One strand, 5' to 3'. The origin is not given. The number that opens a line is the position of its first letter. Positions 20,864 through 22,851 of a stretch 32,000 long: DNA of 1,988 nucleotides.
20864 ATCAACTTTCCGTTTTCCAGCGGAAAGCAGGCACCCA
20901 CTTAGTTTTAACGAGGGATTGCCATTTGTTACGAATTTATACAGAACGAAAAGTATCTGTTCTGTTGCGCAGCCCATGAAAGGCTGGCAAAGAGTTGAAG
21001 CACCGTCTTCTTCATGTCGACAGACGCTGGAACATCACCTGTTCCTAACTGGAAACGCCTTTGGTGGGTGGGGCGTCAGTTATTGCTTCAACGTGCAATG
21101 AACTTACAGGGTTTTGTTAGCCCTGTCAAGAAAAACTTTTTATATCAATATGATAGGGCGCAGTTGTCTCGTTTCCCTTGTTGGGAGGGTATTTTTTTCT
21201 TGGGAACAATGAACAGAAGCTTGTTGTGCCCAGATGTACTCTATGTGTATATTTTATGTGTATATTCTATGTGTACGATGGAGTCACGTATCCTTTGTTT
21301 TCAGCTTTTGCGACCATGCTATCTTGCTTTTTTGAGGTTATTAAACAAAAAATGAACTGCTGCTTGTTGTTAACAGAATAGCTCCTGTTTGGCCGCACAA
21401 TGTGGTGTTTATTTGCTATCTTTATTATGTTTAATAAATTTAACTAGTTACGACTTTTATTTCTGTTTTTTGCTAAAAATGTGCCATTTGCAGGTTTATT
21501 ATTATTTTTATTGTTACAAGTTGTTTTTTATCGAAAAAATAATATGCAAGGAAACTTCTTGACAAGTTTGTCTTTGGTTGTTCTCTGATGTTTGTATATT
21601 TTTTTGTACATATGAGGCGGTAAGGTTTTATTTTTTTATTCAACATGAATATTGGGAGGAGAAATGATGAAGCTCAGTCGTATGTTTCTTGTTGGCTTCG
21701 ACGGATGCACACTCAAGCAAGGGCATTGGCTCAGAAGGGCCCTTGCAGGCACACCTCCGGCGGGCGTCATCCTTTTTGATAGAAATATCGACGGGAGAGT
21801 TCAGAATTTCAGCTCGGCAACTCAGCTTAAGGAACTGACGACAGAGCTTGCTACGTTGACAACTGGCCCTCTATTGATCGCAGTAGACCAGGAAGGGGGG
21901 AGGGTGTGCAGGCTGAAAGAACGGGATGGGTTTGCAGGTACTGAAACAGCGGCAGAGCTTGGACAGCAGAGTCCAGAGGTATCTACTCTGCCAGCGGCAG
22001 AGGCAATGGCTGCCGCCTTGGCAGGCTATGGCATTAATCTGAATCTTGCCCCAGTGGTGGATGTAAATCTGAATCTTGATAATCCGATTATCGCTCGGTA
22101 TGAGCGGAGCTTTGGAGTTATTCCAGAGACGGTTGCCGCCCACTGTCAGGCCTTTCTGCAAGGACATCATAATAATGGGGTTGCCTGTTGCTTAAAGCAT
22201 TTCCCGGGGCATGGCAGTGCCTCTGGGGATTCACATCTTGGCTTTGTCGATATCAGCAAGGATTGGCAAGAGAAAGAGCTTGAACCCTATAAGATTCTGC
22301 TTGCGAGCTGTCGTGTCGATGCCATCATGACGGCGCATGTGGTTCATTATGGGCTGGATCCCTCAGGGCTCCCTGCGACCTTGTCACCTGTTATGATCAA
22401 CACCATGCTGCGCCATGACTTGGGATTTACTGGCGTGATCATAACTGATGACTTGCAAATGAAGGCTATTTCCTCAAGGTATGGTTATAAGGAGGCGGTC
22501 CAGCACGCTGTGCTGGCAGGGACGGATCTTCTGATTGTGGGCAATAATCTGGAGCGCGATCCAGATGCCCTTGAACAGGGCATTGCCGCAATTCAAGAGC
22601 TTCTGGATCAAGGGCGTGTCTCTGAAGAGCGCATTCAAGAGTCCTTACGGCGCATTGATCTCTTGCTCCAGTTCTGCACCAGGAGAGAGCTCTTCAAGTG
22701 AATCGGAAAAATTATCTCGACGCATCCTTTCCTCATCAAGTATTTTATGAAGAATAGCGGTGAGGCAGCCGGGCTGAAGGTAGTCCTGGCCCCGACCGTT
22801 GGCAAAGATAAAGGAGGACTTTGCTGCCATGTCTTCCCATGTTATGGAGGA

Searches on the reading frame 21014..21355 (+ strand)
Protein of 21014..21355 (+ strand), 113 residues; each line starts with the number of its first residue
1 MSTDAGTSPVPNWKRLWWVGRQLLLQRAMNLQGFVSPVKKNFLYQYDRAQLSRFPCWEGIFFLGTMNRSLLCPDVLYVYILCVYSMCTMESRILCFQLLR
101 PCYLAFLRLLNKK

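Call 79: search_protein_families(library=pfam, proteins=[window:21014-21355:+], max_evalue=0.1)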
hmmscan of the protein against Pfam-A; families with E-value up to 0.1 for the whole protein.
window:21014-21355:+ (113 aa): 0 families

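Call 91: find_encoding_contigs(protein=window:21014-21355:+, flank=3000, max_places=10)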
Protein window:21014-21355:+ (113 aa): no gene with exactly this product is on record in the collection.

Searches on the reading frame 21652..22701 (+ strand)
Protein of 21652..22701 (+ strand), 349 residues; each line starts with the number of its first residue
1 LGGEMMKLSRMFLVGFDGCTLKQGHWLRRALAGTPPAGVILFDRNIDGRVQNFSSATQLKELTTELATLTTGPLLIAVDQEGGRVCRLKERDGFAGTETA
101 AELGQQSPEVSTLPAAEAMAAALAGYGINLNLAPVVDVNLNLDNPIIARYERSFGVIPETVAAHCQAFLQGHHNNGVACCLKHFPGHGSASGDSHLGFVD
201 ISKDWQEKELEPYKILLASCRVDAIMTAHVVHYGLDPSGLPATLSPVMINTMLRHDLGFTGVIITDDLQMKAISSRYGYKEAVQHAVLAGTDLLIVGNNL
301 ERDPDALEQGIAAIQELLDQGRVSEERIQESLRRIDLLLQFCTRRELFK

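Call 5: search_protein_families(library=pfam, proteins=[window:21652-22701:+], max_evalue=0.01)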
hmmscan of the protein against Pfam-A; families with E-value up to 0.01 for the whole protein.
window:21652-22701:+ (349 aa): 1 family
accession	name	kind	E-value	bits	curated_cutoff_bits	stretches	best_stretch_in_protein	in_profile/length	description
PF00933.27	Glyco_hydro_3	-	7.4e-62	210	27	1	29-335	22-313/316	Glycosyl hydrolase family 3 N terminal domain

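Call 87: find_encoding_contigs(protein=window:21652-22701:+, flank=3000, max_places=10)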
Protein window:21652-22701:+ (349 aa): no gene with exactly this product is on record in the collection.

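Call 90: find_encoding_contigs(protein=window:21664-22701:+, flank=3000, max_places=10)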
Protein window:21664-22701:+ (345 aa): 1 contig read that carries it; 1 place shown.
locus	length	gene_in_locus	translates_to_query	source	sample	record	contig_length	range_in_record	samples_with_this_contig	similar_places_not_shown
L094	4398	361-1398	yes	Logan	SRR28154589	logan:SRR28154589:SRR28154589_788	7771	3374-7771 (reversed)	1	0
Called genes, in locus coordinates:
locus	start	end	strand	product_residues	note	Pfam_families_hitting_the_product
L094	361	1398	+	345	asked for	PF00933:Glyco_hydro_3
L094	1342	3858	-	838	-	-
